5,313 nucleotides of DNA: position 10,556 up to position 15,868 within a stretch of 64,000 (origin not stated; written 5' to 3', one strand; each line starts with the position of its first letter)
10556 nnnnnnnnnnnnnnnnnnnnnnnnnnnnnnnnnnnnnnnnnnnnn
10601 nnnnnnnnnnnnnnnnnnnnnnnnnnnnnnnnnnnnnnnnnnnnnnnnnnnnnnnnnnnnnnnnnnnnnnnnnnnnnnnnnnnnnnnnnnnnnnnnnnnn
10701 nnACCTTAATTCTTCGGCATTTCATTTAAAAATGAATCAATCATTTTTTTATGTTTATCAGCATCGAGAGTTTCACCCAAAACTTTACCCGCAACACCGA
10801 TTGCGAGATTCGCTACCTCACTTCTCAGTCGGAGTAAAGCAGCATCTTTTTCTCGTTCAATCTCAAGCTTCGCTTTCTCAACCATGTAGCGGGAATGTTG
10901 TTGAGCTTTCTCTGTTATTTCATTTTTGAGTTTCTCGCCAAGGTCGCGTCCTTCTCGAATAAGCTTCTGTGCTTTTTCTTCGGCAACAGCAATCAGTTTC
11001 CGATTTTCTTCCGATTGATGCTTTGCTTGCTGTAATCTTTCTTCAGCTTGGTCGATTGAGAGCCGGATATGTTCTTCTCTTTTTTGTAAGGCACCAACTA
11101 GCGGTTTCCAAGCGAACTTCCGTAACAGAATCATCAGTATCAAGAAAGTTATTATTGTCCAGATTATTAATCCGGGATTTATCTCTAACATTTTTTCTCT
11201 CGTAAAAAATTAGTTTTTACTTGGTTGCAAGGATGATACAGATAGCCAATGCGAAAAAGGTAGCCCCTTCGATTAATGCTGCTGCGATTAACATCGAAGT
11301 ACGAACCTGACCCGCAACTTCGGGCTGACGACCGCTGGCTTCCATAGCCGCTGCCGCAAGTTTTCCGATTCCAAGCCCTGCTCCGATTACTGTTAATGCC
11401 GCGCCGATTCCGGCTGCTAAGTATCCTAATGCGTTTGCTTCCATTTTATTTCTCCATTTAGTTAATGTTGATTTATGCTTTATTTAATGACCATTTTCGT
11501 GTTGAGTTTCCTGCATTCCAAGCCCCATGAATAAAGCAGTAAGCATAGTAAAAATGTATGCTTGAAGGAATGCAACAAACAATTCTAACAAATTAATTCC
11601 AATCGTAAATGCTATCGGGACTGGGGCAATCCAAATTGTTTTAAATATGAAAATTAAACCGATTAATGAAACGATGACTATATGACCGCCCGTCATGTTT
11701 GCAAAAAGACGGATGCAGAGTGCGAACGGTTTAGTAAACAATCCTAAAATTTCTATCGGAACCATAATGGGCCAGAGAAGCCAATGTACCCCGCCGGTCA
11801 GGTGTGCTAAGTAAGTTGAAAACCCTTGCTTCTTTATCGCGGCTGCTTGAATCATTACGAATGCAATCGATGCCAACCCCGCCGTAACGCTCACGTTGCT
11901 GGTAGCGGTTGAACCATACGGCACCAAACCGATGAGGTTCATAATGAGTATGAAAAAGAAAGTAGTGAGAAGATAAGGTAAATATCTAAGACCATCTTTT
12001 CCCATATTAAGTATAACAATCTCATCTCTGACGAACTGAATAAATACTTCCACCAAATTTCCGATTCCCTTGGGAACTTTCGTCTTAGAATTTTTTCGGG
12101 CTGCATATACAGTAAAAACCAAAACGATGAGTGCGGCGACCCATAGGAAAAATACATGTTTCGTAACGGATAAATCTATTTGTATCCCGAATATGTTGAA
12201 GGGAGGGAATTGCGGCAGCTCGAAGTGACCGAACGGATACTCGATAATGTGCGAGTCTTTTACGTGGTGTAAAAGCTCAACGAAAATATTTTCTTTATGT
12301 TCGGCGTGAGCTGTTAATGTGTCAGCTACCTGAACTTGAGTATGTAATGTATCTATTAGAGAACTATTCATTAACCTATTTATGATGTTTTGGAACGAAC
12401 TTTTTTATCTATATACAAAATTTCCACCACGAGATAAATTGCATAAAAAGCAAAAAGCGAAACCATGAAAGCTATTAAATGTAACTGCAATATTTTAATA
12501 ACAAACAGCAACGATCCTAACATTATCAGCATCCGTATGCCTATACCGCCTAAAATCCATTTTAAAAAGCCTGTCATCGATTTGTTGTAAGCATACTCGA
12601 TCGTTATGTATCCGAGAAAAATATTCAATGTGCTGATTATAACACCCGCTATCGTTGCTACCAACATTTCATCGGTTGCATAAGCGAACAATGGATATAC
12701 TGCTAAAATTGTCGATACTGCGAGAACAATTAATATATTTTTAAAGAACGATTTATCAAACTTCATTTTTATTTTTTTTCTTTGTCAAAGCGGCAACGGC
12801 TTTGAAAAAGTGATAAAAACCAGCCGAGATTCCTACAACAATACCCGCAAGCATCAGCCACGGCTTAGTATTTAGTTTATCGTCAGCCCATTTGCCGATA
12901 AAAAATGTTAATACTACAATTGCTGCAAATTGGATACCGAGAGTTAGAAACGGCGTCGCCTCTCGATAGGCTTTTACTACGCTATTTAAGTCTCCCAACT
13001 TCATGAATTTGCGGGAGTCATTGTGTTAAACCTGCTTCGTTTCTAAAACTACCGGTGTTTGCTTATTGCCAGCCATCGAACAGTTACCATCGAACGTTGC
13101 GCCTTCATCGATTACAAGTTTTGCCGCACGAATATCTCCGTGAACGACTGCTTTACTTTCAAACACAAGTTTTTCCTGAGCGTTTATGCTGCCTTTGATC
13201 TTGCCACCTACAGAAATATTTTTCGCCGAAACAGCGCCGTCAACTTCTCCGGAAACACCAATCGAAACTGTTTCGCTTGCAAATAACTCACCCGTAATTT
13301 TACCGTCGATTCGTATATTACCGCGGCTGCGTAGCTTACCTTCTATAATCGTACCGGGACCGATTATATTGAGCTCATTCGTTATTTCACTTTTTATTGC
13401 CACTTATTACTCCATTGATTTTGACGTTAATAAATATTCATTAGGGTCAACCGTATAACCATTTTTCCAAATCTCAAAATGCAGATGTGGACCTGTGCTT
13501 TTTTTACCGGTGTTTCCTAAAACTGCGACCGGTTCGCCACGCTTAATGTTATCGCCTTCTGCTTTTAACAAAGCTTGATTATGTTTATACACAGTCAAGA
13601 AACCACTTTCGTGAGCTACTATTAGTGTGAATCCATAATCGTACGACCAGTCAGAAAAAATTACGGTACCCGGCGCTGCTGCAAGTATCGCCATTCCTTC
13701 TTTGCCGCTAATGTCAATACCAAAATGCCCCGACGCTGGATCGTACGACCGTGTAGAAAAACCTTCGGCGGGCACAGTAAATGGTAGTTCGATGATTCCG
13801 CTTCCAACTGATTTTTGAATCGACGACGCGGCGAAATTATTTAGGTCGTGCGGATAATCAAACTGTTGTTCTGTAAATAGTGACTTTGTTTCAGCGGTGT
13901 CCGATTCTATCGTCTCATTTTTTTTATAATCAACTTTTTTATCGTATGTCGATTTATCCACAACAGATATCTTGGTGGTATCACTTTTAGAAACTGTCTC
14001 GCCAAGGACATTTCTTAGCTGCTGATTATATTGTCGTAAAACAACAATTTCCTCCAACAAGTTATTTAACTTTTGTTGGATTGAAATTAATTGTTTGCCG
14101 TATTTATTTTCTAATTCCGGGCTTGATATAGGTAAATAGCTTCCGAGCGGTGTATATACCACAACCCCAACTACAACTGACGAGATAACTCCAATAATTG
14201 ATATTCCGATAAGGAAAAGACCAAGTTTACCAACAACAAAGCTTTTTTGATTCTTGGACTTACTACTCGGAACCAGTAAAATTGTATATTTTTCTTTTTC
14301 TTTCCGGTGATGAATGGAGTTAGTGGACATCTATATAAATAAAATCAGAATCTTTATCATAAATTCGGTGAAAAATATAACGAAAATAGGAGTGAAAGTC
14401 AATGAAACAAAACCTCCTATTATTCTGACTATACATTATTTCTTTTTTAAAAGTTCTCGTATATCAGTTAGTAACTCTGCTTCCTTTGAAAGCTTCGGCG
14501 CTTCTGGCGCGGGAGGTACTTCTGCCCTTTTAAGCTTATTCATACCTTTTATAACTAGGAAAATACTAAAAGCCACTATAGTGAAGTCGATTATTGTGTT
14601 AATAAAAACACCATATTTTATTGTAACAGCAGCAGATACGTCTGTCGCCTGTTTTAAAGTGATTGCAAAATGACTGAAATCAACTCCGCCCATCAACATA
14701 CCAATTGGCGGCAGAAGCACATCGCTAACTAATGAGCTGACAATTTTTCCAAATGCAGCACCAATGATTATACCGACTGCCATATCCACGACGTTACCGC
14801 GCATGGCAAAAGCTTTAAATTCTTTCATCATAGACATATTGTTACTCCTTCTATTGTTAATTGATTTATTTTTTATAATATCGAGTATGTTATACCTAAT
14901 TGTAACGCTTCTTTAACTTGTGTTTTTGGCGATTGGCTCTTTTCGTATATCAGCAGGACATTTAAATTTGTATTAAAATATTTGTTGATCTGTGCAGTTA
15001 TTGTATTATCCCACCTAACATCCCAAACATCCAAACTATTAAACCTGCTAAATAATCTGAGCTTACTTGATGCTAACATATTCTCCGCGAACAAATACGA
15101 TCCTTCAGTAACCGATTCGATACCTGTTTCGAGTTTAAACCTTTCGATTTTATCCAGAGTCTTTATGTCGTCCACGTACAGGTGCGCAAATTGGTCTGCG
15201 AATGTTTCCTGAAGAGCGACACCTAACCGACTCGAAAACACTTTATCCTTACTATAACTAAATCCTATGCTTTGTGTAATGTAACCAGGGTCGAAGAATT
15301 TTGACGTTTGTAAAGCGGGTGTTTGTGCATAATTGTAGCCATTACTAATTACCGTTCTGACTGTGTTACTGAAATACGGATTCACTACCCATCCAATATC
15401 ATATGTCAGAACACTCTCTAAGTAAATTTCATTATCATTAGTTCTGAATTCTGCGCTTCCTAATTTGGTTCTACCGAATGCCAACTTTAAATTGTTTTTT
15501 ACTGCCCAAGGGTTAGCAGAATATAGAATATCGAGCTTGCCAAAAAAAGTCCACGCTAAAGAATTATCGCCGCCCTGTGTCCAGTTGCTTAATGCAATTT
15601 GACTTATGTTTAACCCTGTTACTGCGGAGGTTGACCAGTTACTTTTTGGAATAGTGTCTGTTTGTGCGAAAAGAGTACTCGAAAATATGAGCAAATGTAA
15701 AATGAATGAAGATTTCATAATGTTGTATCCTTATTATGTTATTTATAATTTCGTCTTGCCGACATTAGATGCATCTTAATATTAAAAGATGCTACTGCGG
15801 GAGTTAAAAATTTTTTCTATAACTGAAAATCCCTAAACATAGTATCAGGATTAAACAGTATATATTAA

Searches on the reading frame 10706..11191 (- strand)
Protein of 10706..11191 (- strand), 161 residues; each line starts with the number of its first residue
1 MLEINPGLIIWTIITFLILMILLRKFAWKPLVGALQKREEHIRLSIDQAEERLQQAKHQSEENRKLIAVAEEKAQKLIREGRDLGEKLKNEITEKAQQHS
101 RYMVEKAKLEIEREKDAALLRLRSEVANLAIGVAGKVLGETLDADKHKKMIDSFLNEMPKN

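Call 59: search_protein_families(library=pfam, proteins=[window:10706-11191:-], max_evalue=0.00001)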
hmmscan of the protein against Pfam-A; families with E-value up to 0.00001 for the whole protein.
window:10706-11191:- (161 aa): 1 family
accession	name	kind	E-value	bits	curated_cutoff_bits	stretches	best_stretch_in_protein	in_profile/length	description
PF00430.23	ATP-synt_B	-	3.8e-31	108.3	28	1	9-138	2-131/132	ATP synthase B/B' CF(0)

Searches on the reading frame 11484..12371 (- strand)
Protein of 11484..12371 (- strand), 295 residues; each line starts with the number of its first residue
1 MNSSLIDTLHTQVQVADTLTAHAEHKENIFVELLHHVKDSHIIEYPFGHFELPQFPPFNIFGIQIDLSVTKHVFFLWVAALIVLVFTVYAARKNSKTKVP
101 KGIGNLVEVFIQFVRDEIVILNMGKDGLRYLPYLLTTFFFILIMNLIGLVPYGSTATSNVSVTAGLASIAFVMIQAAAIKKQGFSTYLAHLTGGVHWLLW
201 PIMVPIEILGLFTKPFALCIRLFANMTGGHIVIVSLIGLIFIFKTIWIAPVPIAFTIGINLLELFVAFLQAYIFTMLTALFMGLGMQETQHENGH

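Call 59: search_protein_families(library=pfam, proteins=[window:11484-12371:-], max_evalue=0.00001)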
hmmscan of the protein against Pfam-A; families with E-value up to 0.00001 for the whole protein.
window:11484-12371:- (295 aa): 1 family
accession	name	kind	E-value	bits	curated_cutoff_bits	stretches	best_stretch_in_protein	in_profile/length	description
PF00119.25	ATP-synt_A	-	4.5e-64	216.7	33.9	1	73-282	1-216/217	ATP synthase A chain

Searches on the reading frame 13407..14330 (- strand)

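Call 60: search_protein_families(library=pfam, proteins=[window:13407-14330:-], max_evalue=0.00001)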
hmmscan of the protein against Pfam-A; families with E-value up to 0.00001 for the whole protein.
window:13407-14330:- (307 aa): 1 family
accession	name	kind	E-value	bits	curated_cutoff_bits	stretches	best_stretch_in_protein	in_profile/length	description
PF01551.29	Peptidase_M23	-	3e-28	98.3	28.7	1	201-296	2-96/96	Peptidase family M23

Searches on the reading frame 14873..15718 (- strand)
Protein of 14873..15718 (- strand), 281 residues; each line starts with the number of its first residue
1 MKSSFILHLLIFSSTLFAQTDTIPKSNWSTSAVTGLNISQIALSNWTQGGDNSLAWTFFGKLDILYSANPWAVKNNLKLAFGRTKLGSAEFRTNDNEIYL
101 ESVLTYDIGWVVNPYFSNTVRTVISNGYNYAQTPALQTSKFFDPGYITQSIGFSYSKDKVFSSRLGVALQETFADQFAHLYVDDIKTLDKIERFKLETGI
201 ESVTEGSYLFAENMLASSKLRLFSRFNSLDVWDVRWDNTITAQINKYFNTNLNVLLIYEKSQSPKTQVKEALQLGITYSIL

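Call 60: search_protein_families(library=pfam, proteins=[window:14873-15718:-], max_evalue=0.00001)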
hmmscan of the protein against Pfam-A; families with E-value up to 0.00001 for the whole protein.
window:14873-15718:- (281 aa): 1 family
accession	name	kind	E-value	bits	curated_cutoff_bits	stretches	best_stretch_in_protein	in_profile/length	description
PF11276.14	DUF3078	-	3.3e-17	63.1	25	1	38-128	1-92/92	Protein of unknown function (DUF3078)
